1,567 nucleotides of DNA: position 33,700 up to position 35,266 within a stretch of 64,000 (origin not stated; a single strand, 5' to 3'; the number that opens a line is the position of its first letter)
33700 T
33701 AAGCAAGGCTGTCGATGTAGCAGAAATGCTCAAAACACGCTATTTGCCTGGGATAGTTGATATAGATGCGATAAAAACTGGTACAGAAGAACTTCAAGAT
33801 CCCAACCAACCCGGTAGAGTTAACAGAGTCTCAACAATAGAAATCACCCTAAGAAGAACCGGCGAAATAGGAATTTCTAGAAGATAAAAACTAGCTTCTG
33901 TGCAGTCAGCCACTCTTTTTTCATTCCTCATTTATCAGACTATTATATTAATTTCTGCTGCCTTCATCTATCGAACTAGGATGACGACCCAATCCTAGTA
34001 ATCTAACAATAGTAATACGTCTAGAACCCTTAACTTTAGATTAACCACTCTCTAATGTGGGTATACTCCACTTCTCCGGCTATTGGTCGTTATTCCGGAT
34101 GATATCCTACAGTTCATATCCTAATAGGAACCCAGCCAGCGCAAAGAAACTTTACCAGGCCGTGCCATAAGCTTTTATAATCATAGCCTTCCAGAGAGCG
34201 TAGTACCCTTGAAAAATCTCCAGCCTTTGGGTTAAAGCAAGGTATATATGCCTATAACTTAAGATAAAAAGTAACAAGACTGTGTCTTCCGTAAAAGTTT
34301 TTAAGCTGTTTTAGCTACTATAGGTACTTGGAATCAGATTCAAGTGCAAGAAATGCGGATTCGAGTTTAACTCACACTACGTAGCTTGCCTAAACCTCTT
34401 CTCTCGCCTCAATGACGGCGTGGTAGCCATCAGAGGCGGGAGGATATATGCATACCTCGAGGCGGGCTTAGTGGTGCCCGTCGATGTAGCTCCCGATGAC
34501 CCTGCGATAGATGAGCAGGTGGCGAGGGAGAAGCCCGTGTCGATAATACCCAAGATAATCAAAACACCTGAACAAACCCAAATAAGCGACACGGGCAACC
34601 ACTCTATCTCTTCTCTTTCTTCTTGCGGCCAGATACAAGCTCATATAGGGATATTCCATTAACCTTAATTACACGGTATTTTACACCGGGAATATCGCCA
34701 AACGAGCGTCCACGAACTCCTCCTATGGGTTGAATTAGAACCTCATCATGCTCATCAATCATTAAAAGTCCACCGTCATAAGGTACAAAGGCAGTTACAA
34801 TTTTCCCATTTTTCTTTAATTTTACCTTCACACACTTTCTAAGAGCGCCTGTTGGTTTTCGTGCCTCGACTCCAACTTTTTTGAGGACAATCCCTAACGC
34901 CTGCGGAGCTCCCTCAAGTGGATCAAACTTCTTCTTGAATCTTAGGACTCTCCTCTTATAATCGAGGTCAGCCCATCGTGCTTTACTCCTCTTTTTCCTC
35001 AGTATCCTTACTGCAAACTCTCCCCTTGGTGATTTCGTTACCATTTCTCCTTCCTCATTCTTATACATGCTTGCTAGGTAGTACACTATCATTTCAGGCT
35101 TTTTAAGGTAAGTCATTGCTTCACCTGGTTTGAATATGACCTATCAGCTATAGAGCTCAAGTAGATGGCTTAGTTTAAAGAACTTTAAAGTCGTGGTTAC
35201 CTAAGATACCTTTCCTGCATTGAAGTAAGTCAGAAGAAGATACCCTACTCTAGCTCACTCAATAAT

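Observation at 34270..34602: Copy 2 of the RNA element is convergent with rps12 and ends 1 nt from its stop codon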

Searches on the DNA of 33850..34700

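Call 44: search_rna_families(source=window, start=34200, end=34700, threshold=evalue, max_evalue=10)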
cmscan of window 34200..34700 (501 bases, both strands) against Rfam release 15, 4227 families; matches with E-value up to 10: 2.
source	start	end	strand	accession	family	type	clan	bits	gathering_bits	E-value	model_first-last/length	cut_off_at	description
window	34397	34420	-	RF01111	SBWMV2_UPD-PKk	Cis-reg;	-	14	35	8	1-21/21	no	Pseudoknot of upstream pseudoknot domain (UPD) of the 3'UTR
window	34492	34533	+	RF01276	sR53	Gene; snRNA; snoRNA; CD-box;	-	12.3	49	2.4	1-60/60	no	Small nucleolar RNA sR53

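Call 66: search_rna_families(source=window, start=33850, end=34290, threshold=evalue, max_evalue=1)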
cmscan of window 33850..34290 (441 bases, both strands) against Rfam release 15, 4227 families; matches with E-value up to 1: 1.
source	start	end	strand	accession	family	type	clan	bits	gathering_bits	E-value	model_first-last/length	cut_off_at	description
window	33902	33938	-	RF01135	sR24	Gene; snRNA; snoRNA; CD-box;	-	17.4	36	0.2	17-53/55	no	Small nucleolar RNA sR24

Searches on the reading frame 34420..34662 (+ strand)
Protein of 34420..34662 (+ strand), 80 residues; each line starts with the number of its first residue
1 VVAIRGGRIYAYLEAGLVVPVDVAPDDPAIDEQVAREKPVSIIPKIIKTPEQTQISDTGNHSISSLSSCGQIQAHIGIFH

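Call 18: search_protein_families(library=pfam, proteins=[window:34420-34662:+], max_evalue=0.01)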
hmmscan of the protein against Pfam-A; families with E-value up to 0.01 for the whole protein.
window:34420-34662:+ (80 aa): 0 families

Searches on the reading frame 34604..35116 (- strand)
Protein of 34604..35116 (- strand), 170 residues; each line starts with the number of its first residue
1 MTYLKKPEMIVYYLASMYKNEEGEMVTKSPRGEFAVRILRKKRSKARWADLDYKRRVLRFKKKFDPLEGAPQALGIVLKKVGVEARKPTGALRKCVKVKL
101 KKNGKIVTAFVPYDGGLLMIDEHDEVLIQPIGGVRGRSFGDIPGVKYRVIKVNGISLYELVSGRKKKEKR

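Call 23: find_encoding_contigs(protein=window:34604-35047:-, flank=6000, max_places=10)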
Protein window:34604-35047:- (147 aa): no gene with exactly this product is on record in the collection.

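Call 25: find_encoding_contigs(protein=window:34604-35116:-, flank=6000, max_places=10)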
Protein window:34604-35116:- (170 aa): 4 contigs read that carry it; 4 places shown.
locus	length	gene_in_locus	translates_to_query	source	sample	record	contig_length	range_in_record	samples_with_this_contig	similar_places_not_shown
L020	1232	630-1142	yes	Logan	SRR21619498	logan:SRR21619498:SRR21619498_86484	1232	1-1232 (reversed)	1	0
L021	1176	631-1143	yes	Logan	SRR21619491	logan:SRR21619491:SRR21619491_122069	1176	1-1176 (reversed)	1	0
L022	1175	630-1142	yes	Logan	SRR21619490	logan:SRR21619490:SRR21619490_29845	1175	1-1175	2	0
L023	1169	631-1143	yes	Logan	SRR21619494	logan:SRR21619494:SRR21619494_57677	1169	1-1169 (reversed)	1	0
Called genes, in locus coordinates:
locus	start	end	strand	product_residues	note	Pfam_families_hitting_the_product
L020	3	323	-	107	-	?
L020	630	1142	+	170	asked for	PF00164:Ribosom_S12_S23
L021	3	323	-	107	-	?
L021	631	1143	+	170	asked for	PF00164:Ribosom_S12_S23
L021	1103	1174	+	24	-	?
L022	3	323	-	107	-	?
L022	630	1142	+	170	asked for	PF00164:Ribosom_S12_S23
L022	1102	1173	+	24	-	?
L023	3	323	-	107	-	?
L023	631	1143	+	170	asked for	PF00164:Ribosom_S12_S23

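Call 28: find_homologous_proteins(query=window:34604-35047:-, max_evalue=1e-40)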
Query window:34604-35047:- (147 aa): 616 proteins with E <= 1e-40 among 954 candidates; the best 120 are listed.
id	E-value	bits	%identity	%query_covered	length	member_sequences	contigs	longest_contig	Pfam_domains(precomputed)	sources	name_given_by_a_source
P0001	4.1e-77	275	89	99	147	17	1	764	PF00164.32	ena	-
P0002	3.8e-65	236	75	99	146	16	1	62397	PF00164.32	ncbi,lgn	ncbi:MAG: 30S ribosomal protein S12 [Candidatus Njordarchaeia archaeon]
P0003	3.8e-63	230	73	99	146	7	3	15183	PF00164.32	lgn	-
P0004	5.3e-63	229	75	99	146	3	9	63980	PF00164.32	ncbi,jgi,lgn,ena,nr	ncbi:MAG: 30S ribosomal protein S12 [Candidatus Njordarchaeia archaeon]|nr:30S ribosomal protein S12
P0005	3.5e-62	226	75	99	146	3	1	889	PF00164.32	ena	-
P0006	1.1e-61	225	71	99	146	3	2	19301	PF00164.32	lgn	-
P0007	3.7e-57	210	68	97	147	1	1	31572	PF00164.32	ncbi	-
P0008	8.6e-57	209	68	99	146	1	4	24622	PF00164.32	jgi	-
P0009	9.2e-57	209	66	97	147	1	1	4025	PF00164.32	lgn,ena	-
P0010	9.3e-57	209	66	97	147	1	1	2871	PF00164.32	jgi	-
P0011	1.3e-56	208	66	99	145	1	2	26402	PF00164.32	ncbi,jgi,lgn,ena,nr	ncbi:30S ribosomal protein S12 [archaeon]|nr:30S ribosomal protein S12 [archaeon]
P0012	1.7e-56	208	67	97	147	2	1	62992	PF00164.32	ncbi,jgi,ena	-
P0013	1.7e-56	208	66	97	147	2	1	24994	PF00164.32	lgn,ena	-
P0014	1.8e-56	208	65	98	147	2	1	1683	PF00164.32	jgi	-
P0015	2.1e-56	208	66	99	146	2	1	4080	PF00164.32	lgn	-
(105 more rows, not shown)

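Call 29: find_encoding_contigs(protein=P0001, flank=3000, max_places=4)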
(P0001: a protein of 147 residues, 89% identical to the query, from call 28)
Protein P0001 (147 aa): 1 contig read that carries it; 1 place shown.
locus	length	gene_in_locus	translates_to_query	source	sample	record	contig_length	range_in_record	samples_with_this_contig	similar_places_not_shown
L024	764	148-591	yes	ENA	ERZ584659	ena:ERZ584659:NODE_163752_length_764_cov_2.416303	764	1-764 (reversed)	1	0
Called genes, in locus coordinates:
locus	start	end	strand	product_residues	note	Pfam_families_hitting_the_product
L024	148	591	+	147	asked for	PF00164:Ribosom_S12_S23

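Call 30: find_encoding_contigs(protein=P0002, flank=5000, max_places=3)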
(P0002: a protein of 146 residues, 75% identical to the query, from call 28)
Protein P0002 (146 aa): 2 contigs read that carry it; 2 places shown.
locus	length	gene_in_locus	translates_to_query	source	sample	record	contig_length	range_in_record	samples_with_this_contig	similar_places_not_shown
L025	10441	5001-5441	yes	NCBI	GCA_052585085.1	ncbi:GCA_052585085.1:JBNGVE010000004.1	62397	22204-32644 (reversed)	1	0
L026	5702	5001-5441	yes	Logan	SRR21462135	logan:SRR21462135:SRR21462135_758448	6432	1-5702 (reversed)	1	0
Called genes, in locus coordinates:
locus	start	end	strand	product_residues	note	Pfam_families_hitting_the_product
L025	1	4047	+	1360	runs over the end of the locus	PF04997:RNA_pol_Rpb1_1, PF00623:RNA_pol_Rpb1_2, PF04983:RNA_pol_Rpb1_3, PF05000:RNA_pol_Rpb1_4, PF04998:RNA_pol_Rpb1_5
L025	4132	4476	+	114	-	PF01248:Ribosomal_L7Ae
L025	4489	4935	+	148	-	PF26594:KH_NusA_2nd (faint)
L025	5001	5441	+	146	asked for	PF00164:Ribosom_S12_S23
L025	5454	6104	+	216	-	PF00177:Ribosomal_S7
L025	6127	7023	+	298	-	-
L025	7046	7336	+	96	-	PF03259:Robl_LC7 (weak)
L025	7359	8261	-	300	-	PF12801:Fer4_5, PF25160:LdpA_Fe-S-bd (faint), PF12838:Fer4_7 (faint), PF12837:Fer4_6 (faint), PF13237:Fer4_10 (faint), PF12801:Fer4_5 (weak), PF13187:Fer4_9 (weak), PF00037:Fer4 (weak)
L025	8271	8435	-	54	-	-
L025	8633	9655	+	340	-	-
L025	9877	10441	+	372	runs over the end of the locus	PF00297:Ribosomal_L3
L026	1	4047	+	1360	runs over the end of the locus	PF04997:RNA_pol_Rpb1_1, PF00623:RNA_pol_Rpb1_2, PF04983:RNA_pol_Rpb1_3, PF05000:RNA_pol_Rpb1_4, PF04998:RNA_pol_Rpb1_5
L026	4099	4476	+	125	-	PF01248:Ribosomal_L7Ae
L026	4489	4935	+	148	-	PF26594:KH_NusA_2nd (faint)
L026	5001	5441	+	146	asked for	PF00164:Ribosom_S12_S23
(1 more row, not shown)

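Call 31: find_encoding_contigs(protein=P0004, flank=5000, max_places=3)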
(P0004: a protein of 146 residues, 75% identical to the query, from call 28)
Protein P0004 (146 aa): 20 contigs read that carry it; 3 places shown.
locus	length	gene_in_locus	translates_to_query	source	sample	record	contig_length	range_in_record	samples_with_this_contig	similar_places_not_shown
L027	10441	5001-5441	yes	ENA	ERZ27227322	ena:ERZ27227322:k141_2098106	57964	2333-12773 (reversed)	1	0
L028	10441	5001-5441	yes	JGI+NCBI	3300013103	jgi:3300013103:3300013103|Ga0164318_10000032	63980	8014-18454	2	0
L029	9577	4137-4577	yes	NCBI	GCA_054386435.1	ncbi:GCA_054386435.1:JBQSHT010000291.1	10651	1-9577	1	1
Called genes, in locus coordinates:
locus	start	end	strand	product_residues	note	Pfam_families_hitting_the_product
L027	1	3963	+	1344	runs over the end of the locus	PF04997:RNA_pol_Rpb1_1, PF00623:RNA_pol_Rpb1_2, PF04983:RNA_pol_Rpb1_3, PF05000:RNA_pol_Rpb1_4, PF04998:RNA_pol_Rpb1_5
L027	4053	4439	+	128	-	PF01248:Ribosomal_L7Ae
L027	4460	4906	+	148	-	-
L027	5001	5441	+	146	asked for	PF00164:Ribosom_S12_S23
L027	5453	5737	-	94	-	PF00276:Ribosomal_L23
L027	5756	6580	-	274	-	PF00573:Ribosomal_L4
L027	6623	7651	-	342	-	PF00297:Ribosomal_L3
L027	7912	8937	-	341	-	-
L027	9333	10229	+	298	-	PF12801:Fer4_5, PF00037:Fer4 (faint), PF12837:Fer4_6 (faint), PF12838:Fer4_7 (faint), PF13237:Fer4_10 (weak), PF13187:Fer4_9 (weak)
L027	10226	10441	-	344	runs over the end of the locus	PF00899:ThiF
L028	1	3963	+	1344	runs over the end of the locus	PF04997:RNA_pol_Rpb1_1, PF00623:RNA_pol_Rpb1_2, PF04983:RNA_pol_Rpb1_3, PF05000:RNA_pol_Rpb1_4, PF04998:RNA_pol_Rpb1_5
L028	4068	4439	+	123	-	PF01248:Ribosomal_L7Ae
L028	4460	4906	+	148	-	-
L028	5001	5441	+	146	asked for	PF00164:Ribosom_S12_S23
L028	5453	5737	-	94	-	PF00276:Ribosomal_L23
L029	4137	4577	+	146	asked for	PF00164:Ribosom_S12_S23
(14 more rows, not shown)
